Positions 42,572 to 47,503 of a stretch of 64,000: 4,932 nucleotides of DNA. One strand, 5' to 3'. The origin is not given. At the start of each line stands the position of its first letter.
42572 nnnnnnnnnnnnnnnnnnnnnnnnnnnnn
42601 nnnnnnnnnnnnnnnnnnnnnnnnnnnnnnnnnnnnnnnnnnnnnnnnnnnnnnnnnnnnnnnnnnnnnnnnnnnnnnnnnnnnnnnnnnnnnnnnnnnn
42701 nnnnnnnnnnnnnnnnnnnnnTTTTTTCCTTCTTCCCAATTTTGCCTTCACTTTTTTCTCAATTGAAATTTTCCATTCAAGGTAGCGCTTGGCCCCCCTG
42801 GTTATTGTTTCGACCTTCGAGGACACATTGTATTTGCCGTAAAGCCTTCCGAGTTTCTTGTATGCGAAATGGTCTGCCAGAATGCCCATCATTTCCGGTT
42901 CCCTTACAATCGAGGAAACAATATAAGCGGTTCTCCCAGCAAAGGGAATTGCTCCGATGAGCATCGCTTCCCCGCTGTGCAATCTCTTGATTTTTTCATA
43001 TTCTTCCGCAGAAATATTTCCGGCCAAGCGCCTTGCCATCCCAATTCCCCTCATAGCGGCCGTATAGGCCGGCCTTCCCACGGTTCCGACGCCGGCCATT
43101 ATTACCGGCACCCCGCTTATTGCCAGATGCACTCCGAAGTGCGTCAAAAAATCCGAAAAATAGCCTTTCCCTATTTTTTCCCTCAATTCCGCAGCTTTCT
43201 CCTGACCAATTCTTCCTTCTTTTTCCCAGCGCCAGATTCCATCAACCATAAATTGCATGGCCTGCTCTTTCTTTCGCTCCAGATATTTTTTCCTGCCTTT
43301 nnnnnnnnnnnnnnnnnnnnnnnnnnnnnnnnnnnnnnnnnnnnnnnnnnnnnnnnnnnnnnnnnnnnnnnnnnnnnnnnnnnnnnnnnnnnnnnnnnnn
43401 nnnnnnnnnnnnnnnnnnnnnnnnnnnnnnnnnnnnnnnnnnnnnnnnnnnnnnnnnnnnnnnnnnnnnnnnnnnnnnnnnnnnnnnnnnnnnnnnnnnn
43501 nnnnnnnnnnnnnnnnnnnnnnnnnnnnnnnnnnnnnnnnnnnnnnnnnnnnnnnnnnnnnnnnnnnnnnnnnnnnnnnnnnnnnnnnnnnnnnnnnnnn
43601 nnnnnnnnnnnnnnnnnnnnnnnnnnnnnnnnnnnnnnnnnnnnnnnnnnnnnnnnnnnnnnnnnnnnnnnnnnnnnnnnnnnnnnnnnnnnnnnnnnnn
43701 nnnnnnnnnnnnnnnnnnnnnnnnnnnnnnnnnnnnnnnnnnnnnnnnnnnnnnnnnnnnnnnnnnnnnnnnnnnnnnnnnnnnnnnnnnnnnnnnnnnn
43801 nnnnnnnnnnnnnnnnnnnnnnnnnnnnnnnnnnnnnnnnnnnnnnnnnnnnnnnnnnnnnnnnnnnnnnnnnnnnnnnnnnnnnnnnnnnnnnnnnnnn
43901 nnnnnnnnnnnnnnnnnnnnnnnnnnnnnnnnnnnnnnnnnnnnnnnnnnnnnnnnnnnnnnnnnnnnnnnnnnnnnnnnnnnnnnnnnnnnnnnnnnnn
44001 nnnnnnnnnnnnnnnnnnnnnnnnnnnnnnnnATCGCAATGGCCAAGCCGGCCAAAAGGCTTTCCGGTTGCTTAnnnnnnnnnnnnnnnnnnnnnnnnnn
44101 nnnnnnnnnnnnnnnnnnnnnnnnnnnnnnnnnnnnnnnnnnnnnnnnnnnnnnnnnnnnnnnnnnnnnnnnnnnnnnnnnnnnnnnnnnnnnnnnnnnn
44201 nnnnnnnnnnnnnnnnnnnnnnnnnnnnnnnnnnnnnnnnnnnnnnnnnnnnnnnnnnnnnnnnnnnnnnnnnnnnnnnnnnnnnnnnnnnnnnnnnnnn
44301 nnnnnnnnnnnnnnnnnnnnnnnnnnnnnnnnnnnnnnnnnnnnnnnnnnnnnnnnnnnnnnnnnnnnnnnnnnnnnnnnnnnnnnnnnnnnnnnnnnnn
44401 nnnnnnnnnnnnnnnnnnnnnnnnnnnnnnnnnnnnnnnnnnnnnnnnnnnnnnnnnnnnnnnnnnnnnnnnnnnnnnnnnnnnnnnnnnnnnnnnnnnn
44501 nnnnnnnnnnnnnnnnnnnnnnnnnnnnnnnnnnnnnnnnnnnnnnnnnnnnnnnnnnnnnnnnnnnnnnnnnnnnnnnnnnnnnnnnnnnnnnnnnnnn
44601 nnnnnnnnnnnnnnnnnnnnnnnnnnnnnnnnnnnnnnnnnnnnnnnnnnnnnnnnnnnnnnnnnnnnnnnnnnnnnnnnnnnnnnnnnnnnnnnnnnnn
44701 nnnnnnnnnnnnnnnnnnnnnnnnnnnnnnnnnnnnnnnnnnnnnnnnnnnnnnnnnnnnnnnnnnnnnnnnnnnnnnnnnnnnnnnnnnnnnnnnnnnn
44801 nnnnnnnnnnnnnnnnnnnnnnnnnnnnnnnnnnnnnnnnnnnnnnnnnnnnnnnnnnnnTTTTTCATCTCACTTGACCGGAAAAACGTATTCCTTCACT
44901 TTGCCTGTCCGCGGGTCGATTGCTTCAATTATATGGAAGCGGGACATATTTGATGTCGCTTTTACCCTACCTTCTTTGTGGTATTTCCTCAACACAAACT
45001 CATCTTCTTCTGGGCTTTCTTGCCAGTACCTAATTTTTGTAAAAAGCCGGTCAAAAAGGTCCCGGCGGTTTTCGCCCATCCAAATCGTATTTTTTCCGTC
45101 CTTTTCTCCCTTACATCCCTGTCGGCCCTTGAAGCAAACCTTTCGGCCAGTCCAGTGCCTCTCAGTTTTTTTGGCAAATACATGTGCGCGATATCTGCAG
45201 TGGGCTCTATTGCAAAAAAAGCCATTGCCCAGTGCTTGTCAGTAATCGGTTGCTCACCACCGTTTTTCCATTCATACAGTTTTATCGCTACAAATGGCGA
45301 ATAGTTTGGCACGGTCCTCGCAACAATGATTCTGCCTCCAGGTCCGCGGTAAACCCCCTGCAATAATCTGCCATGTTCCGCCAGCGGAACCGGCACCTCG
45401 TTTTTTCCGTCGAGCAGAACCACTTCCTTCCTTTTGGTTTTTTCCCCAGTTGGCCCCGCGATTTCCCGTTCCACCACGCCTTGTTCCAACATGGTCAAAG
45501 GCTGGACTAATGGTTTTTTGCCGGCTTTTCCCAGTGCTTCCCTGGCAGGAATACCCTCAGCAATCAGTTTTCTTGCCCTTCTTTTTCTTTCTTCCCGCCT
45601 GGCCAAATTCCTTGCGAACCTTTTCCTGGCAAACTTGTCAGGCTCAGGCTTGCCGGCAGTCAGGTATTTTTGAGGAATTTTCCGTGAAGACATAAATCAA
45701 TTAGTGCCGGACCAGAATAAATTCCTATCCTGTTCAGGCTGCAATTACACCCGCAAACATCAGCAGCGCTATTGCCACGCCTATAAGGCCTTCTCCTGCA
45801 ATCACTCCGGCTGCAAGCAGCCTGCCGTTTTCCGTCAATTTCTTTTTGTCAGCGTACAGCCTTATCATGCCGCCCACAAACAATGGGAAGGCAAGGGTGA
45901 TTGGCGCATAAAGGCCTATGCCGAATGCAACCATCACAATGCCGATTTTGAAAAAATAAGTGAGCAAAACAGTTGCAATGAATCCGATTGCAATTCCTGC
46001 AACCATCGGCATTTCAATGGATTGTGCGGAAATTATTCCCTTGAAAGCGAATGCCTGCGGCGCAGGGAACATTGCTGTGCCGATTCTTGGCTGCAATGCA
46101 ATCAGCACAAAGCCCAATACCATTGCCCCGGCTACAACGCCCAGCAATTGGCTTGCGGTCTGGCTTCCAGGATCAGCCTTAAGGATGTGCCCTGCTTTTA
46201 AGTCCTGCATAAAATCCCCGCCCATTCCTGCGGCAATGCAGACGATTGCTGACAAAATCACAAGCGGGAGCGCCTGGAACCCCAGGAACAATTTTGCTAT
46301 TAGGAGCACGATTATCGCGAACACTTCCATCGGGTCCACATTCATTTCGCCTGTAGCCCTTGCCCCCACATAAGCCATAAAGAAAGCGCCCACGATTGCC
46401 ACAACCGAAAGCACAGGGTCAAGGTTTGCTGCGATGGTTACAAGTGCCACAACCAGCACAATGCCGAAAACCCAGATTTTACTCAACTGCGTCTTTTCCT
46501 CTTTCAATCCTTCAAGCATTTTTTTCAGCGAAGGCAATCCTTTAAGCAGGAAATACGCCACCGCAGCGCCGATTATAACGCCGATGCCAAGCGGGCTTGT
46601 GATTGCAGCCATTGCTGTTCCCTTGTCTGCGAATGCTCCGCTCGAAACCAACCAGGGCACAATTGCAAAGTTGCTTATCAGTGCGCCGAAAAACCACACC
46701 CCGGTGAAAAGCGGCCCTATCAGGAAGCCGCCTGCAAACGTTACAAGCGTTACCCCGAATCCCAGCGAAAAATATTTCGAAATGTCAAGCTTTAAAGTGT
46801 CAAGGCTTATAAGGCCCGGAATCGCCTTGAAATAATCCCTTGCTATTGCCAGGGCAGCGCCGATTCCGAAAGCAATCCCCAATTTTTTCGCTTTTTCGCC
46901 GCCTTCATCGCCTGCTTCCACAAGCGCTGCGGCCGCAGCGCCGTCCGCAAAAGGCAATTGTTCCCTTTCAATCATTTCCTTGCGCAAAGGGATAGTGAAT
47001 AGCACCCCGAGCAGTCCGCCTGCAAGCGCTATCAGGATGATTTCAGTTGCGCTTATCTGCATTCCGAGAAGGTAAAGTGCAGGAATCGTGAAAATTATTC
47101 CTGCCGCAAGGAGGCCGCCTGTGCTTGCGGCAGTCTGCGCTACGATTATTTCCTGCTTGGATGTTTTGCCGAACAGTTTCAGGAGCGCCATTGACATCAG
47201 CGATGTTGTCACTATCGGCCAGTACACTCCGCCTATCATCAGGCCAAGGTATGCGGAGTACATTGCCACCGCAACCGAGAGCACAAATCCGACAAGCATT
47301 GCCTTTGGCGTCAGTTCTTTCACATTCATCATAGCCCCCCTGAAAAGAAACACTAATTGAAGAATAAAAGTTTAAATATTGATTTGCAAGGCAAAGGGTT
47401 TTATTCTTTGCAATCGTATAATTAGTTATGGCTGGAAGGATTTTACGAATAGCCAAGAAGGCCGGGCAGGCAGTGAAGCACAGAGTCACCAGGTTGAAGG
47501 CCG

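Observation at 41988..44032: Tandem pair of diverged thymidylate-kinase-like P-loop kinases, one fused to an unknown 200-aa domain, in a four-gene operon; bona fide tmk sits elsewhere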

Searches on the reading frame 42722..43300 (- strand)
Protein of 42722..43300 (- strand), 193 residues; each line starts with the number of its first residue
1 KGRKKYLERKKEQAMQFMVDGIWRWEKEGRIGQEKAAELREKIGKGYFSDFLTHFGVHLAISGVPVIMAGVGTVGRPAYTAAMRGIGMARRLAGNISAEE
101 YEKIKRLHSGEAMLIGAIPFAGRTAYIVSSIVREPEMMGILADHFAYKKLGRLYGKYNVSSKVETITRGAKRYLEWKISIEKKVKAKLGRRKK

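Call 37: find_homologous_proteins(query=A4, max_evalue=0.00001)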
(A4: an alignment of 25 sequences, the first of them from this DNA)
Query A4 (25 sequences) (193 aa, profile of the alignment): 3 proteins with E <= 0.00001 among 3022 candidates.
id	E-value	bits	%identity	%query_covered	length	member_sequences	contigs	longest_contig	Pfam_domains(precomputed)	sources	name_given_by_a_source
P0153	6.1e-23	99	22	63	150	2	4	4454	-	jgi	-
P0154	3.1e-20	91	28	62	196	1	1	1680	-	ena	-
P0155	8.4e-9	53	26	70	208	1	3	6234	-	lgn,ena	-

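Call 54: predict_structure(alignment_id=A4)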
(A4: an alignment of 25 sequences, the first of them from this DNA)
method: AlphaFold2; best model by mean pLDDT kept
length: 193 residues; sequences in the alignment: 25
mean_pLDDT: 83.0   pTM: 0.66
mean pLDDT of the five models: 83.0, 82.9, 80.4, 79.4, 79.3
residues with pLDDT >= 90: 84; 70-90: 69; 50-70: 38; < 50: 2
segments of 3 or more residues with pLDDT < 50: none
pLDDT, mean of each block of 10 residues (from residue 1): 85 92 97 97 90 69 52 63 85 92 80 66 64 89 90 94 90 91 93 79
secondary structure, 60 per line:
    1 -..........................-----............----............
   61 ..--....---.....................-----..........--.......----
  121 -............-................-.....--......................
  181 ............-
elements in order: H2-27 H33-44 H49-62 H65-68 H72-92 H98-107 H110-116 H122-133 H135-150 H152-156 H159-192

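Call 71: find_related_loci(query=A9, collection=genome_contigs, flank=8000)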
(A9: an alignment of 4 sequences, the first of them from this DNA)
Query A9 (193 aa) in genome_contigs; peptide patterns used: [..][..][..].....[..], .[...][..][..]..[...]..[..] (x = any residue, [..] = any of these).
28 stretches matched a pattern; 2 encode a relative of the query (tblastn E <= 1e-3); 2 distinct loci.
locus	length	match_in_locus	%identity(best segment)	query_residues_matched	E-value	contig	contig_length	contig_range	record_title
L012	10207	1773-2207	54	15-157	1e-46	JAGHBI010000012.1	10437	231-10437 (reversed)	MAG: Candidatus Iainarchaeum archaeon isolate AUK252 PB_MBMC_206_c_000000000025, whole genome shotgun sequence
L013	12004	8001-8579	41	3-193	8e-43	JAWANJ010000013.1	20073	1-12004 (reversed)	MAG: Candidatus Iainarchaeum archaeon isolate SRBZ-2_201901_bins_199 SRBZ-2_201901_bins_199_scaffold_13, whole genome sh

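Call 74: search_protein_families(library=pfam, proteins=[L013:8594-9610:-, L013:9658-10443:-, L013:10817-11515:-, L013:7303-7971:+, L012:730-1650:+], max_evalue=0.01)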
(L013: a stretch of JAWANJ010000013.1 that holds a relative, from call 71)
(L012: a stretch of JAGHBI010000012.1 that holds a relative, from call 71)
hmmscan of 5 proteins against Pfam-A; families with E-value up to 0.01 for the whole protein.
L013:8594-9610:- (338 aa): 4 families
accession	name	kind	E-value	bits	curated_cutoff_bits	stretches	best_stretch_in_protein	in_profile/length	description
PF00485.24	PRK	-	9.3e-17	61.9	22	1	94-293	1-190/196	Phosphoribulokinase / Uridine kinase family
PF13476.12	AAA_23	-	0.00011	23.4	27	1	94-205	21-123/201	AAA domain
PF13238.12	AAA_18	-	0.00039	21.3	29.4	1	95-121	1-33/128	AAA domain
PF06414.18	Zeta_toxin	-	0.00044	20.2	22.3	1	82-111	8-35/199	Zeta toxin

L013:9658-10443:- (261 aa): 1 family
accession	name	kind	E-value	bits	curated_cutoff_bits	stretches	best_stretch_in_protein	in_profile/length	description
PF02673.24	BacA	-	6.5e-44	151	33.4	1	6-248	1-257/257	Bacitracin resistance protein BacA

L013:10817-11515:- (232 aa): 5 families
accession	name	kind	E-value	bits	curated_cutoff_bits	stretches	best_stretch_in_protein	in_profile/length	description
PF00535.33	Glycos_transf_2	-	2.7e-26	92.9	23.3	1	4-159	1-167/168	Glycosyl transferase family 2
PF13641.12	Glyco_tranf_2_3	-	1.7e-12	48.3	27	1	3-183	3-199/230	Glycosyltransferase like family 2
PF10111.15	Glyco_tranf_2_2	-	2e-09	37.8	27.3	1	4-185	1-206/276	Glycosyltransferase like family 2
PF13632.12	Glyco_trans_2_3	-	8.9e-07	29.3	27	1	83-187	4-115/198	Glycosyl transferase family group 2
PF13506.12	Glyco_transf_21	-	7.9e-05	22.6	21.7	1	74-183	27-142/174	Glycosyl transferase family 21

L013:7303-7971:+ (222 aa): 5 families
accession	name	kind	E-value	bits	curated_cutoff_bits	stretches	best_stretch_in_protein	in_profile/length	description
PF02568.20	ThiI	-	3.9e-53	180.4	20.5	1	10-194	5-196/197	Thiamine biosynthesis protein (ThiI)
PF06508.19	QueC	-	1.1e-07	32.1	22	1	10-158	1-174/210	Queuosine biosynthesis protein QueC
PF01171.26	ATP_bind_3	-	8e-06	26.1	27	1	12-156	3-158/182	PP-loop family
PF02540.23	NAD_synthase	-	1.4e-05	24.8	21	1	10-85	20-96/242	NAD synthase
PF00764.25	Arginosuc_synth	-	0.0011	19.5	27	1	12-155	3-157/162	Arginosuccinate synthase N-terminal HUP domain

L012:730-1650:+ (306 aa): 1 family
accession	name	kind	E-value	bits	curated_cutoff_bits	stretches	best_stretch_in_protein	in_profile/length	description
PF00348.22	polyprenyl_synt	-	0.0018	17.9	27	1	163-220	137-194/251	Polyprenyl synthetase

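Call 80: find_related_loci(query=A9, collection=metagenome_contigs, flank=8000)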
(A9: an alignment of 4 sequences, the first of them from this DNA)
Query A9 (193 aa) in metagenome_contigs; peptide patterns used: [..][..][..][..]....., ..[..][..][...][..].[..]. (x = any residue, [..] = any of these).
203 stretches matched a pattern; 1 encode a relative of the query (tblastn E <= 1e-3); 1 distinct loci.
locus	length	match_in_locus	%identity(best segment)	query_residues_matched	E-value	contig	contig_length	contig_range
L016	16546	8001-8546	43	16-193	8e-42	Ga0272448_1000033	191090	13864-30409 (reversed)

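Call 93: fold_search(model_id=the predicted structure, library=pdb)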
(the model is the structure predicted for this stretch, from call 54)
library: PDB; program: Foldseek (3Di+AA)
matches with E <= 10: 45; with E <= 0.001: 0
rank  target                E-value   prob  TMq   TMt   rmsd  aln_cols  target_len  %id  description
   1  9fw5                  3.1e+00  0.08  0.21  0.21  19.3       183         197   17  Retroaldolase 17 (RAD17) (released 2025-07-09)
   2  4fp4_B                3.2e+00  0.11  0.27  0.23  18.0       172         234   14  Crystal structure of isoprenoid synthase a3mx09 (target efi-501993) from pyrobaculum calidifontis (released 2012-07-11)
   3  3kkd_B                3.9e+00  0.04  0.16  0.15  18.7       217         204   13  Structure of a putative tetr transcriptional regulator (pa3699) from pseudomonas aeruginosa pa01 (released 2009-12-15)
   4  5c22_B                4.4e+00  0.05  0.19  0.14  26.3       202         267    9  Crystal structure of Zn-bound HlyD from E. coli (released 2016-02-17)
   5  9bdt_A                5.3e+00  0.06  0.22  0.02  25.5       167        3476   16  Apolipoprotein B 100 bound to LDL receptor and legobody (released 2024-12-25)
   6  3nyj                  5.6e+00  0.08  0.24  0.25  20.4       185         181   14  Crystal Structure Analysis of APP E2 domain (released 2011-06-01)
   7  5nnv_A                5.6e+00  0.04  0.19  0.16  35.7       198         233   12  Structure of a Bacillus subtilis Smc coiled coil middle fragment (released 2017-06-21)
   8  5c22_A                5.6e+00  0.02  0.16  0.12  27.8       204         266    9  Crystal structure of Zn-bound HlyD from E. coli (released 2016-02-17)
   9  3dyu_A                5.9e+00  0.06  0.24  0.15  22.6       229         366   10  Crystal structure of Snx9PX-BAR (230-595), H32 (released 2008-09-16)
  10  5c22_C                5.9e+00  0.03  0.16  0.13  26.8       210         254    7  Crystal structure of Zn-bound HlyD from E. coli (released 2016-02-17)
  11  5c21_A                5.9e+00  0.03  0.16  0.12  26.6       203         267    7  Crystal structure of native HlyD from E. coli (released 2016-02-17)
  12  8ucs_G                5.9e+00  0.02  0.14  0.13  18.7       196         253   16  Cryo-EM structure of the flagellar MotAB stator bound to FliG (released 2024-01-24)
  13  4tx5_A                6.2e+00  0.08  0.22  0.24  17.1       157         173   17  Crystal structure of Smac-DIABLO (in space group P65) (released 2015-07-15)
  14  9ijm_C                6.2e+00  0.03  0.16  0.15  19.8       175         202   12  Bacterial flagellar sodium-driven stator PomA5PomB2 with 100 mM NaCl and 0.1 mM phenamil (released 2025-01-01)
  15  2ch7_A                6.2e+00  0.03  0.17  0.11  35.5       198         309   14  Crystal structure of the cytoplasmic domain of a bacterial chemoreceptor from Thermotoga maritima (released 2006-04-18)
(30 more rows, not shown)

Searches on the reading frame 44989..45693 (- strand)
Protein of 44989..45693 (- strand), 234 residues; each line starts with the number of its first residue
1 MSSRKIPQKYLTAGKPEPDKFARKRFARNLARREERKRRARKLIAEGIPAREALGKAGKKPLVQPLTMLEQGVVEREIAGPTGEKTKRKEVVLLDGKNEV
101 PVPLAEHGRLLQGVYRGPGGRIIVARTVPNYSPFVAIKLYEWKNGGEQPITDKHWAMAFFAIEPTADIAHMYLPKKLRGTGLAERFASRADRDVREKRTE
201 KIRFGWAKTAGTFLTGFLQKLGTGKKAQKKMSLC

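Call 3: search_protein_families(library=pfam, proteins=[window:44989-45693:-], max_evalue=1)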
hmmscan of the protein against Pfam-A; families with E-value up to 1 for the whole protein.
window:44989-45693:- (234 aa): 1 family
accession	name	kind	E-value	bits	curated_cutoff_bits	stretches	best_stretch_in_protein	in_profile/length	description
PF14542.12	Acetyltransf_CG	-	0.0024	18.4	30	1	164-198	22-57/80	GCN5-related N-acetyl-transferase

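Call 4: search_protein_families(library=ncbifam, proteins=[window:44989-45693:-], max_evalue=1)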
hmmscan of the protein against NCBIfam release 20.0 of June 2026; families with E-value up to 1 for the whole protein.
window:44989-45693:- (234 aa): 0 families

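Call 27: search_protein_families(library=padloc, proteins=[window:44989-45693:-], max_evalue=0.1)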
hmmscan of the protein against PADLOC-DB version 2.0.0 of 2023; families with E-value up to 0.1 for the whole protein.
window:44989-45693:- (234 aa): 0 families

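Call 86: search_protein_families(library=phrogs, proteins=[window:44989-45693:-], max_evalue=0.001)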
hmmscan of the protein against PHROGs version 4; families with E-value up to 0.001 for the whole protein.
window:44989-45693:- (234 aa): 0 families

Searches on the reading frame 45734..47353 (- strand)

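Call 26: search_protein_families(library=ncbifam, proteins=[window:45734-47353:-], max_evalue=0.00001)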
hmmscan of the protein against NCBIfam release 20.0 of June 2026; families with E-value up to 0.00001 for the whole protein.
window:45734-47353:- (539 aa): 2 families
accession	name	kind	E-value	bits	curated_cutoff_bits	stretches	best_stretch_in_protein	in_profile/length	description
TIGR00728.1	OPT_sfam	superfamily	1.2e-39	136.4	128.35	2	286-533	376-656/659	OPT family oligopeptide transporter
TIGR00733.1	TIGR00733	equivalog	3.6e-39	134.7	182.5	1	13-532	1-588/589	OPT family oligopeptide transporter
